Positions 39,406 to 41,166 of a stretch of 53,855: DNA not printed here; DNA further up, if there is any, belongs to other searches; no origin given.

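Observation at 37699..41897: Compositionally distinct four-gene cassette with a divergent AbrB-PhoU regulator: candidate undescribed system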

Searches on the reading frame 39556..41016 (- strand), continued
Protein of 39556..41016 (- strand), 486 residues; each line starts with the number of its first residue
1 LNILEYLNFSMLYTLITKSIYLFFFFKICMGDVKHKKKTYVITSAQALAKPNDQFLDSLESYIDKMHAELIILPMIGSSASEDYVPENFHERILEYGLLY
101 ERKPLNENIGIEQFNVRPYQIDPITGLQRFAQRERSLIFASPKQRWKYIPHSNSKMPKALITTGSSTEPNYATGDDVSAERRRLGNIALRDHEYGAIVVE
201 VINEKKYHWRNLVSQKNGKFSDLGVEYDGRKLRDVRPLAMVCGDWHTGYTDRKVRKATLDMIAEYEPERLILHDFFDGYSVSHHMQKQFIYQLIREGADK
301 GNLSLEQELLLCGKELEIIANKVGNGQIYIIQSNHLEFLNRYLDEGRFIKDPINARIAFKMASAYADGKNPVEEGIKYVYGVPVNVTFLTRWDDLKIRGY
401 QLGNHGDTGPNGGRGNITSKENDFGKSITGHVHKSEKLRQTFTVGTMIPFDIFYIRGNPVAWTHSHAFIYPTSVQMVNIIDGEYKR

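Call 34: find_related_loci(query=A1, collection=metagenome_contigs, flank=8000)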
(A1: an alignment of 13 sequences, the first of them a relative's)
Query A1 (457 aa) in metagenome_contigs; peptide patterns used: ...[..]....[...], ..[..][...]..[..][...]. (x = any residue, [..] = any of these).
243 stretches matched a pattern; 124 encode a relative of the query (tblastn E <= 1e-3); the best 80 are kept; 80 distinct loci.
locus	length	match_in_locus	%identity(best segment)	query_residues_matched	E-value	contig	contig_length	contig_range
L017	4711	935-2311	78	1-457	0e+0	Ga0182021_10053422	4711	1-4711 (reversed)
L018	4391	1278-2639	72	4-457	0e+0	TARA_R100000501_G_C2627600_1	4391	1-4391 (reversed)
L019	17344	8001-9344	68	9-456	0e+0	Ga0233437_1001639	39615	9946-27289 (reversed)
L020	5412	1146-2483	65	11-456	0e+0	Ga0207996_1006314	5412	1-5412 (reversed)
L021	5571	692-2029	65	11-456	0e+0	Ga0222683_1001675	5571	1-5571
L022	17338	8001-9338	65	11-456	0e+0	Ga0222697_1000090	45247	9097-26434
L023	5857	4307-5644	65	11-456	0e+0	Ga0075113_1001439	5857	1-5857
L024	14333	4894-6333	60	6-456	0e+0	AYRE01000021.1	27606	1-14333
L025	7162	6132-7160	77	1-341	0e+0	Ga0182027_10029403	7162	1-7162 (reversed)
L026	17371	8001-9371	60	4-457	0e+0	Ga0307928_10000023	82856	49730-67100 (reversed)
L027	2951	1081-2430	56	9-456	2e-176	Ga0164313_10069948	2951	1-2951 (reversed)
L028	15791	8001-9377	54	8-456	4e-164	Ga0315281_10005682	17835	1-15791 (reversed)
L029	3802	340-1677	55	9-456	2e-170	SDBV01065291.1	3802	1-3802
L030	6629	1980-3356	55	4-456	8e-161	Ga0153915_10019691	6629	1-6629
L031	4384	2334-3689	57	3-456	3e-163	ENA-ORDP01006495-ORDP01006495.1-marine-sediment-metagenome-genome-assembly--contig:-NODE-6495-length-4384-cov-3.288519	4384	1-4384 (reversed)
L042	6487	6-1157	56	76-456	2e-138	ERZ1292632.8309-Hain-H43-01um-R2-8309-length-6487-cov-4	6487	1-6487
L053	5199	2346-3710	43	4-457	4e-112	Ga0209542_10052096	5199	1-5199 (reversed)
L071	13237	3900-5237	37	9-456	3e-89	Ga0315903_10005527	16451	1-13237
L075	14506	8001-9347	37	2-456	3e-88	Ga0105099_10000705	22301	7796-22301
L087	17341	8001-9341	35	7-456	6e-84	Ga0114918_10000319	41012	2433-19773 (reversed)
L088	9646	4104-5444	35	9-456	1e-83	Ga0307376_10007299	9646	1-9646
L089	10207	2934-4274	35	9-456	1e-83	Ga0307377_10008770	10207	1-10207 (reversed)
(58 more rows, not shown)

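Call 35: find_related_loci(query=A1, collection=viral_contigs, flank=8000)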
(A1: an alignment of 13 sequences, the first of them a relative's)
Query A1 (457 aa) in viral_contigs; peptide patterns used: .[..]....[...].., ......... (x = any residue, [..] = any of these).
63 stretches matched a pattern; 14 encode a relative of the query (tblastn E <= 1e-3); 14 distinct loci.
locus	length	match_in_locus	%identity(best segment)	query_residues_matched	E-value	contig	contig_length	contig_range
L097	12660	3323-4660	65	11-456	0e+0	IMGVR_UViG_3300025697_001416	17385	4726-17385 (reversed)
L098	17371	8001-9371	60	4-457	0e+0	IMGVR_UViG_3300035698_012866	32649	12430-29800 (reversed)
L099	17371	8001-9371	60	4-457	0e+0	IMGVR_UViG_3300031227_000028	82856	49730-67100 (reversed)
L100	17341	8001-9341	59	11-456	5e-178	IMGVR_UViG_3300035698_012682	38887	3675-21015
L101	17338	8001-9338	65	11-456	0e+0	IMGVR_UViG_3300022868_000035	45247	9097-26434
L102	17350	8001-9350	56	8-456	8e-160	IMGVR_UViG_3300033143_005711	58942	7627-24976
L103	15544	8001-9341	52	9-456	5e-155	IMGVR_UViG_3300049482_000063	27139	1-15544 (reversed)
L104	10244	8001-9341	50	9-456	2e-145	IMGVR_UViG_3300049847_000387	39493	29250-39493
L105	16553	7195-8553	47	5-456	5e-126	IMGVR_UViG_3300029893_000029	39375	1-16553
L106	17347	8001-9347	50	9-456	2e-137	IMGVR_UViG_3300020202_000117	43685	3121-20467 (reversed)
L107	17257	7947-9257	40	9-456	2e-95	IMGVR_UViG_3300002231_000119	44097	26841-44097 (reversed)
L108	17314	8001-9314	35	7-457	7e-79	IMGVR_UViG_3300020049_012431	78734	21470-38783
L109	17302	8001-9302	35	7-455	1e-75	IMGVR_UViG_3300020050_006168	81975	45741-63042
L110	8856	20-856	36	163-442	1e-41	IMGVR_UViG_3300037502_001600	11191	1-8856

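Call 43: find_encoding_contigs(protein=P0024, flank=10000, max_places=2)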
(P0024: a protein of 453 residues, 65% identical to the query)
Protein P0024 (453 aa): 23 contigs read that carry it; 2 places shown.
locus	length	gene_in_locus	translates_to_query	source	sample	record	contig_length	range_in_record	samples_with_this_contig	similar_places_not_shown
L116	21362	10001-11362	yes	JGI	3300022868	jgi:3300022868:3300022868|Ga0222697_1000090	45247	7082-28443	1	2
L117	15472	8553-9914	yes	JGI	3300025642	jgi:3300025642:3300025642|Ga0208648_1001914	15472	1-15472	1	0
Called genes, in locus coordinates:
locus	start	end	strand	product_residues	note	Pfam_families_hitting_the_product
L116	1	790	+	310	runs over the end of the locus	PF14520:HHH_5, PF00154:RecA_N, PF08423:Rad51, PF06745:ATPase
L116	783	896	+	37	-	-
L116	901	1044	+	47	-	-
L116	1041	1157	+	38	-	-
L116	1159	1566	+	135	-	-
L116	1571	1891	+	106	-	-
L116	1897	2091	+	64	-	-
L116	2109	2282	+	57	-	-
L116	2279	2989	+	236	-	-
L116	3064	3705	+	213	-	PF07460:NUMOD3 (faint), PF04480:DUF559 (weak)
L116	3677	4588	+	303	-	PF05496:RuvB_N (faint), PF14532:Sigma54_activ_2 (weak), PF13401:AAA_22 (faint), PF00004:AAA, PF13177:DNA_pol3_delta2 (weak), PF25361:AAA_lid_RFC1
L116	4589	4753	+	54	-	-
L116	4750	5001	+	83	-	-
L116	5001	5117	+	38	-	-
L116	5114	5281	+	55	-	-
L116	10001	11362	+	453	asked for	-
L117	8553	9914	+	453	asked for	-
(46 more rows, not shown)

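Call 44: find_encoding_contigs(protein=P0038, flank=10000, max_places=1)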
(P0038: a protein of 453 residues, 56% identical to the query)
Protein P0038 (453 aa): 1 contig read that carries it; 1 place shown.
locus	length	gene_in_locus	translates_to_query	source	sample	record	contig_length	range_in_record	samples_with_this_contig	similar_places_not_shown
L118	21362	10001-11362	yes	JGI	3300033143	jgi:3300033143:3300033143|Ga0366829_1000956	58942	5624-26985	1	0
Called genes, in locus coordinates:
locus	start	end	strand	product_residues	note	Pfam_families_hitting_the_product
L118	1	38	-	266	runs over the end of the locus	-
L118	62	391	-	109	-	-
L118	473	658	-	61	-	-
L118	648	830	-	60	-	-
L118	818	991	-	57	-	-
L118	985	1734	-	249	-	-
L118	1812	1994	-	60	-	-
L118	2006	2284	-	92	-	-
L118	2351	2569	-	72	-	-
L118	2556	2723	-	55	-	-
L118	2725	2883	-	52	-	-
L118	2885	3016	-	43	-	-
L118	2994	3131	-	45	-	-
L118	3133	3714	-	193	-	PF00899:ThiF (weak), PF03435:Sacchrp_dh_NADP (weak), PF00899:ThiF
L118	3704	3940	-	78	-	-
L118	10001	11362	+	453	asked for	-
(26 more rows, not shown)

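Call 45: search_solved_structures(query=A1, max_evalue=10, show_alignments=2)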
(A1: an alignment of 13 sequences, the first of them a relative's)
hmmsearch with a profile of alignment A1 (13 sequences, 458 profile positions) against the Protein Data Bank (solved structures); distinct sequences matched with E-value up to 10: 20.
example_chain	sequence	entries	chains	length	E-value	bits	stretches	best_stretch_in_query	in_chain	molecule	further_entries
4i03_A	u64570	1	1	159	0.061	15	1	338-442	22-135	Macrophage metalloelastase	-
1jk3_A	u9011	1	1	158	0.069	14.8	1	338-442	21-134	MACROPHAGE METALLOELASTASE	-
2w0d_A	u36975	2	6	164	0.076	14.7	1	338-442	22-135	MACROPHAGE METALLOELASTASE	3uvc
2mlr_A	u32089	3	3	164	0.077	14.7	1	338-442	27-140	Macrophage metalloelastase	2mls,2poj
5i2z_A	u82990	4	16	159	0.09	14.5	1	338-436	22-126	Macrophage metalloelastase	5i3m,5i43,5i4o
4gr8_A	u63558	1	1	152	0.11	14.2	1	338-435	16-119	Macrophage metalloelastase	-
5n5k_A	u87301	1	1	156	0.12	14.1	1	338-435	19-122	Macrophage metalloelastase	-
2k9c_A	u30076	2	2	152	0.12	14.1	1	338-435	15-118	Macrophage metalloelastase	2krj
3ehx_A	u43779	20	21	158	0.12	14.1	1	338-435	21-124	Macrophage metalloelastase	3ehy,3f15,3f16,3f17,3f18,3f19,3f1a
1rmz_A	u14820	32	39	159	0.12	14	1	338-435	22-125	Macrophage metalloelastase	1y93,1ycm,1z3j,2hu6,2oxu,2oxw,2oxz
5cxa_A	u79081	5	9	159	0.12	14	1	338-435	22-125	Macrophage metalloelastase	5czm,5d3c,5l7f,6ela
1os2_A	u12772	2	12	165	0.13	13.9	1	338-435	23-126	Macrophage metalloelastase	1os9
1utt_A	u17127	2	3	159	0.14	13.8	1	338-435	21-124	MACROPHAGE METALLOELASTASE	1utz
1ros_A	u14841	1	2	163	0.15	13.7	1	338-435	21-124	Macrophage metalloelastase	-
2n8r_A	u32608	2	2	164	0.15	13.7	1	338-435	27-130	Macrophage metalloelastase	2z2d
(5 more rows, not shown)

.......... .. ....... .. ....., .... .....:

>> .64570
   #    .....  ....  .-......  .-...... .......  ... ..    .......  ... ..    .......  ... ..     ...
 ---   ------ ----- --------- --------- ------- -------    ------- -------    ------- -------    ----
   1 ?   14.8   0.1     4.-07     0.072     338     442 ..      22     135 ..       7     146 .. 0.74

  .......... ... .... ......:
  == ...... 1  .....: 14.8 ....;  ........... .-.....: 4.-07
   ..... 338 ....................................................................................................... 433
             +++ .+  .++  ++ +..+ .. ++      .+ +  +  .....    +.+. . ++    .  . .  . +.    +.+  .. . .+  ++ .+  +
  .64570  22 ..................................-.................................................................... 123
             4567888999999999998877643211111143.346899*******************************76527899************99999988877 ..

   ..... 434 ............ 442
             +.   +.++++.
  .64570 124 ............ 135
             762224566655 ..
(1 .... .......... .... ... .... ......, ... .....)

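Call 64: search_protein_families(library=phrogs, proteins=[L088:6864-8192:+, L071:1608-3053:+, L087:12099-12932:+, L053:3804-4568:+, L107:6995-7873:+, L087:12944-14182:+, L107:10395-11672:+, L089:4351-4677:+, L110:1275-1808:+, L075:9436-9753:+], max_evalue=0.001)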
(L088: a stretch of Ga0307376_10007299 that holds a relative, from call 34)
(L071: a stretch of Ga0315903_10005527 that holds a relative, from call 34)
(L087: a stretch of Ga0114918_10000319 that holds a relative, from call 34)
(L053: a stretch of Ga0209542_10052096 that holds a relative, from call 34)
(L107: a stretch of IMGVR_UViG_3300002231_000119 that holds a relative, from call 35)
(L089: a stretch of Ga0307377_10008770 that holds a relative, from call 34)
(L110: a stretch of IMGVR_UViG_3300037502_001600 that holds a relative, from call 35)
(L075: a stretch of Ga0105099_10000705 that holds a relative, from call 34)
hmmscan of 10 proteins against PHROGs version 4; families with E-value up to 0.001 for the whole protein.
L088:6864-8192:+ (442 aa): 0 families

L071:1608-3053:+ (481 aa): 1 family
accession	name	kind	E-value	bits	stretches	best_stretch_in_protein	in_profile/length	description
phrog_752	-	head and packaging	1.2e-53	183.7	2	211-479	172-468/475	major head protein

L087:12099-12932:+ (277 aa): 2 families
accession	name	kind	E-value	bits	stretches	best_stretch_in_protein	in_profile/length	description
phrog_772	-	tail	1e-32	114.8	1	30-270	40-299/305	tail fiber protein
phrog_442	-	connector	3.2e-06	27.6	1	56-235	98-239/270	head-tail adaptor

L053:3804-4568:+ (254 aa): 1 family
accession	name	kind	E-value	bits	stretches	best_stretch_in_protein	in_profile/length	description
phrog_9683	-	other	0.00063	20.3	0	90-233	60-193/233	protease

L107:6995-7873:+ (292 aa): 0 families

L087:12944-14182:+ (412 aa): 0 families

L107:10395-11672:+ (425 aa): 8 families
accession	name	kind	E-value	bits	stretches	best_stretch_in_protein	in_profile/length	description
phrog_17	-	DNA, RNA and nucleotide metabolism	2.6e-79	268.6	1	1-417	841-1200/1445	DNA polymerase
phrog_2573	-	DNA, RNA and nucleotide metabolism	7.3e-35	121.7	1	181-420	8-240/336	DNA polymerase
phrog_12241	-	DNA, RNA and nucleotide metabolism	1e-17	65.3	1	2-172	320-497/502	DNA polymerase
phrog_23226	-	DNA, RNA and nucleotide metabolism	1.6e-15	57.6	1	34-297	187-457/611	DNA polymerase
phrog_5995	-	DNA, RNA and nucleotide metabolism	3.2e-15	57.3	1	267-419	3-138/236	DNA polymerase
phrog_15971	-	DNA, RNA and nucleotide metabolism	3.9e-15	56.9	1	5-416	12-340/376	DNA polymerase I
phrog_10285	-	DNA, RNA and nucleotide metabolism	1e-13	52.1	1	163-408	31-281/321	DNA polymerase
phrog_35406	-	DNA, RNA and nucleotide metabolism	2.8e-10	40.8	1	254-329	105-180/320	DNA polymerase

L089:4351-4677:+ (108 aa): 0 families

L110:1275-1808:+ (177 aa): 20 families
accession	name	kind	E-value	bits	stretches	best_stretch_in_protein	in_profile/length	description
phrog_236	-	other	2.6e-34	120.6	1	98-174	229-305/431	nucleotide kinase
phrog_1689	-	other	1.4e-29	104.7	1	1-176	88-236/243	nucleotide kinase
phrog_4943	-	unknown function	6.2e-24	86.3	1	47-176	38-161/166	-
phrog_4897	-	other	2e-21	77.9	1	73-172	77-178/186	kinase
phrog_11324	-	other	9.8e-20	72.5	1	107-174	8-71/139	nucleotide kinase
phrog_23238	-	unknown function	1.7e-19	71.4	1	102-177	120-196/196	-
phrog_10602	-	other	3.8e-15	57.3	1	107-173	96-162/168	nucleotide kinase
phrog_2585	-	other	1e-14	56.3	1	101-174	89-167/175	nucleotide kinase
phrog_5839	-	unknown function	7.5e-14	52.9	1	106-176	4-69/128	-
phrog_4472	-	other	8.2e-14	52.4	1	103-173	7-76/100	nucleotide kinase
phrog_2387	-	other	4.6e-12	47.4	1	107-175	2-72/147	nucleotide kinase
phrog_4824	-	unknown function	5e-10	40.5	1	110-175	6-64/128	-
phrog_18538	-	unknown function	7e-10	40.1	1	108-169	3-66/159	-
phrog_2781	-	unknown function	1e-09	39.8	1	75-173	156-243/253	-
phrog_25460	-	unknown function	2e-08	35.1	1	101-175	68-142/144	-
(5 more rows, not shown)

L075:9436-9753:+ (105 aa): 0 families

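Call 65: predict_structure(alignment_id=A3)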
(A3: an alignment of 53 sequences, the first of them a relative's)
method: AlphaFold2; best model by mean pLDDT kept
length: 457 residues; sequences in the alignment: 53
mean_pLDDT: 92.7   pTM: 0.92
mean pLDDT of the five models: 92.7, 91.8, 91.5, 90.7, 90.6
residues with pLDDT >= 90: 361; 70-90: 89; 50-70: 3; < 50: 4
segments of 3 or more residues with pLDDT < 50: 1-4
pLDDT, mean of each block of 10 residues (from residue 1): 64 97 98 97 95 88 96 94 90 90 88 95 88 97 89 91 97 95 97 98 97 96 97 98 95 78 84 91 98 97 94 93 93 95 97 98 95 93 80 94 95 96 81 96 97 93
secondary structure, 60 per line:
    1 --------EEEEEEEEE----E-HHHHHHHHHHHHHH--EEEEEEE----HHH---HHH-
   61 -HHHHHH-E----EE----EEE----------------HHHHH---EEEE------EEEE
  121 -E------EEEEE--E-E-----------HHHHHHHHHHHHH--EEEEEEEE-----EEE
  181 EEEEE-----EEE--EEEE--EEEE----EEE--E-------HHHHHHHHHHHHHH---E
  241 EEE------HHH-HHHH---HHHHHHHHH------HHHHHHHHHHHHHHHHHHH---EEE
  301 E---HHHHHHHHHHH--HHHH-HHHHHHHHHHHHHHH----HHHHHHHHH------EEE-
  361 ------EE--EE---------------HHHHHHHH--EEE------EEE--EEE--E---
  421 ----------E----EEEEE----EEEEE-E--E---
elements in order: E9-17 H24-37 E40-46 H62-67 E80-82 H99-103 E107-110 E117-120 E129-133 H150-162 E165-172 E178-185 E191-193 E196-199 E202-205 E210-212 H223-236 E240-243 H254-257 H261-269 H276-294 E298-301 H305-315 H318-321 H323-337 H342-350 E357-359 H388-395 E398-400 E407-409 E412-414 E436-440 E445-449
